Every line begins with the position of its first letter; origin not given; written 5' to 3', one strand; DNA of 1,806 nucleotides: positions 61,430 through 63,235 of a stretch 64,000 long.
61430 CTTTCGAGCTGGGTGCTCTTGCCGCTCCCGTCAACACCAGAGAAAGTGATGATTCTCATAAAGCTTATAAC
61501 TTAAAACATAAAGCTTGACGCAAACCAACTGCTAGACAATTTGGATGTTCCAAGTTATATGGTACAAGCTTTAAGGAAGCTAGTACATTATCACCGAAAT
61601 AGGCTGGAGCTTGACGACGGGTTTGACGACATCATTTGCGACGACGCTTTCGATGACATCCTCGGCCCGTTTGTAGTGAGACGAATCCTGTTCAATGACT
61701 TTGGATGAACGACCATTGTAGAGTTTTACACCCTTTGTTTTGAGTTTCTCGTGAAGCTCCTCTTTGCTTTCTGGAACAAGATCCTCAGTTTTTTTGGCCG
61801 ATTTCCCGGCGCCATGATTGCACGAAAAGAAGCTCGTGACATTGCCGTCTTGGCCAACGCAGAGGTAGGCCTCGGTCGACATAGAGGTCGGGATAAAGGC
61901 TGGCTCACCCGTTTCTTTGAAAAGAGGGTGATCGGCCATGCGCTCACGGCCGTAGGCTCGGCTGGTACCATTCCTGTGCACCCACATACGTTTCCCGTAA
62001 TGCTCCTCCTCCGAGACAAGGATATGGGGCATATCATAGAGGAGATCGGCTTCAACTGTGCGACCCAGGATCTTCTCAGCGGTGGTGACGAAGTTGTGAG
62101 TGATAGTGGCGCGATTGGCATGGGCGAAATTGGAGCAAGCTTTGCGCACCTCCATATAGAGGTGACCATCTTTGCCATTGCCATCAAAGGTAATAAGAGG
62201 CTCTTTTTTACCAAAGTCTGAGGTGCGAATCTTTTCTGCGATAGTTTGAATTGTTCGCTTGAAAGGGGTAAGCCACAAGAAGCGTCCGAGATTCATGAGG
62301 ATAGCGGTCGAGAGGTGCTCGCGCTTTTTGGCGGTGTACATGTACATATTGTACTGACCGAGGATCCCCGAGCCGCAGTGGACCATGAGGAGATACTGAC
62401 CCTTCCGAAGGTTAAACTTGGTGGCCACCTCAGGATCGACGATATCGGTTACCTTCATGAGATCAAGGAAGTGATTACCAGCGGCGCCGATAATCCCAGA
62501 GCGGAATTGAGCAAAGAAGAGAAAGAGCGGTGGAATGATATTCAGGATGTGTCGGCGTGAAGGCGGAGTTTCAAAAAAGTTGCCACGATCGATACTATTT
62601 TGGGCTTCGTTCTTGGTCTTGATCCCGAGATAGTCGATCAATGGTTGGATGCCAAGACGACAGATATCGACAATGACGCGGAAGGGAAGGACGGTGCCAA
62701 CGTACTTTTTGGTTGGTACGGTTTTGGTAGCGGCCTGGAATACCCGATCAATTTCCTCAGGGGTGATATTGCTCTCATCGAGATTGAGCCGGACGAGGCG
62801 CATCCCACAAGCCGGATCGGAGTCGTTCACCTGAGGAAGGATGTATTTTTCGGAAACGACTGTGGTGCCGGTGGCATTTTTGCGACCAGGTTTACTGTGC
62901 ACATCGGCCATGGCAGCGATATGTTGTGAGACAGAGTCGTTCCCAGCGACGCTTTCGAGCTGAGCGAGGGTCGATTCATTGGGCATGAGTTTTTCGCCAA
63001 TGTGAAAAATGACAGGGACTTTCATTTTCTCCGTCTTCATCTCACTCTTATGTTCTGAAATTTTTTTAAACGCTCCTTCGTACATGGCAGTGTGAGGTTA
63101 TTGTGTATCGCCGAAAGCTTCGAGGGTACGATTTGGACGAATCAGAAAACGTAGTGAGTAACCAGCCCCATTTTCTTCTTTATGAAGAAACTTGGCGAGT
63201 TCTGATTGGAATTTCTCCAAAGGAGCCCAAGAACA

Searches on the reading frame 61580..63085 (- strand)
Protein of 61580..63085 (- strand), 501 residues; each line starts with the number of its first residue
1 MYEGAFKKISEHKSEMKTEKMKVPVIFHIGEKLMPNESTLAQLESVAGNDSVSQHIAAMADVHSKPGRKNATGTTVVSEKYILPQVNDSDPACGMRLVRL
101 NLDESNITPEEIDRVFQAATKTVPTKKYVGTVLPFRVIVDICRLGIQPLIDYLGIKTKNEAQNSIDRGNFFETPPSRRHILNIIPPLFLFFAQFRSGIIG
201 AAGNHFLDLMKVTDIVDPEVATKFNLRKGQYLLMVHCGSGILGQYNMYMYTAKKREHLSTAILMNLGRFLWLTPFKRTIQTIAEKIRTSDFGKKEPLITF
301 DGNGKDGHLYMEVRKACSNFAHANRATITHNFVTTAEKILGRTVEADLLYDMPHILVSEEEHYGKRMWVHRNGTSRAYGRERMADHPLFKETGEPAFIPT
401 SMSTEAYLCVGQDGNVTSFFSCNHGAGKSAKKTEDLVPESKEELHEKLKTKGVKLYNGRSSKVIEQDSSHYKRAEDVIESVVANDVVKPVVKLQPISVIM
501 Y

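Call 9: search_protein_families(library=pfam, proteins=[window:61580-63085:-], max_evalue=0.0001)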
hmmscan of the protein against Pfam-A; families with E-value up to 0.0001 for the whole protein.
window:61580-63085:- (501 aa): 1 family
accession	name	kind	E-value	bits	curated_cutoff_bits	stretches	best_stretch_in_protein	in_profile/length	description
PF01139.22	RtcB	-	5.2e-65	220.8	27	1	42-499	1-424/426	tRNA-splicing ligase RtcB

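Call 12: find_encoding_contigs(protein=window:61580-63085:-, flank=3000, max_places=4)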
Protein window:61580-63085:- (501 aa): 4 contigs read that carry it; 3 places shown.
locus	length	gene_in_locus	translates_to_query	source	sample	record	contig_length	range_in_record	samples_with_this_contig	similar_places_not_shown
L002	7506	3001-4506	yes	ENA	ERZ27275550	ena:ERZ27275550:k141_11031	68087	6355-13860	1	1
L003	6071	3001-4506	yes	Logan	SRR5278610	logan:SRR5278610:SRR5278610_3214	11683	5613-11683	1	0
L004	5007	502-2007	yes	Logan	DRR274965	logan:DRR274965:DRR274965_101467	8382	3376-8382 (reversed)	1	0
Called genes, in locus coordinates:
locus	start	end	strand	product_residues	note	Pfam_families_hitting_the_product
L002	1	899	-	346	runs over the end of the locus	PF03193:RsgA_GTPase (faint), PF00009:GTP_EFTU (faint), PF02492:cobW, PF07683:CobW_C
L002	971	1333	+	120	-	-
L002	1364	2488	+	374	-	PF00534:Glycos_transf_1, PF13692:Glyco_trans_1_4, PF13524:Glyco_trans_1_2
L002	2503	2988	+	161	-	-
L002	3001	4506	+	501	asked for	PF01139:RtcB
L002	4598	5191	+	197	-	PF02223:Thymidylate_kin (faint)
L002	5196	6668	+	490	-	PF01943:Polysacc_synt, PF13440:Polysacc_synt_3, PF03023:MurJ (weak)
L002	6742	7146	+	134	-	-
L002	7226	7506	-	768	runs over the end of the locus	PF22842:Pel9A-like_beta_helix (faint), PF05048:NosD, PF13229:Beta_helix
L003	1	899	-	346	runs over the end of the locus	PF03193:RsgA_GTPase (faint), PF00009:GTP_EFTU (faint), PF02492:cobW, PF07683:CobW_C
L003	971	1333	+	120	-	-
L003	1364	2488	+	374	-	PF00534:Glycos_transf_1, PF13692:Glyco_trans_1_4, PF13524:Glyco_trans_1_2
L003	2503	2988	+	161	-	-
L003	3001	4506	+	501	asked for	PF01139:RtcB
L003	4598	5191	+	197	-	PF02223:Thymidylate_kin (faint)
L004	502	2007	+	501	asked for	PF01139:RtcB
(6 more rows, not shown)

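Call 16: list_cluster_members(proteins=[P0001, P0023, window:61580-63085:-, window:29877-30755:-, window:20711-21505:-, window:25203-26294:-])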
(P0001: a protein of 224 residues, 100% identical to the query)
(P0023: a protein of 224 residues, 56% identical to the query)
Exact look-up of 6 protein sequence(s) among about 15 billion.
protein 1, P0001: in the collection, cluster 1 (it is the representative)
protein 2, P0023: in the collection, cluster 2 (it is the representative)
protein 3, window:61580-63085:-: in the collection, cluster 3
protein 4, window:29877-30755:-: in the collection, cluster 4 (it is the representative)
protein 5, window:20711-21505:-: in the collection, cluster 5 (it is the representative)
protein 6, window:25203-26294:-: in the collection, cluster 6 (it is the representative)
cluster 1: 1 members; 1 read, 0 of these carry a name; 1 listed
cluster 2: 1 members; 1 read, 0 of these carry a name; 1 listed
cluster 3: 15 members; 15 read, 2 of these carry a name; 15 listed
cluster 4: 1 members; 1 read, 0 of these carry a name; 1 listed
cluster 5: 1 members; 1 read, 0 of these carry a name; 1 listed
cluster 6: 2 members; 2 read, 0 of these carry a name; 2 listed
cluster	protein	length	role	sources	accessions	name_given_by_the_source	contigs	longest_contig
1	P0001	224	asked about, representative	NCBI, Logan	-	-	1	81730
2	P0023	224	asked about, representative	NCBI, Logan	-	-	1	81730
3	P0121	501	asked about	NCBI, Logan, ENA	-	-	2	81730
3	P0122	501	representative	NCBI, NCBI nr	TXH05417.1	MAG: hypothetical protein E6R05_02110 [Candidatus Moraniibacteriota bacterium] | MAG: hypothetical protein E6R05_02110 [Candidatus Moranbacteria bacterium]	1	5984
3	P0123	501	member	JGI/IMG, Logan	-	tRNA-splicing ligase RtcB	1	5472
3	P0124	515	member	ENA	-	-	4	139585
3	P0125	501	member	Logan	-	-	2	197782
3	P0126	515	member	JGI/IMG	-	-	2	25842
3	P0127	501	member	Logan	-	-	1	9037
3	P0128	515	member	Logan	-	-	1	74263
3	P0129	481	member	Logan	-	-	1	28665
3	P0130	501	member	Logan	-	-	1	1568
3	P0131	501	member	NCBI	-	-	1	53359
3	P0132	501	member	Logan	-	-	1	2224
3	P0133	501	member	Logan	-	-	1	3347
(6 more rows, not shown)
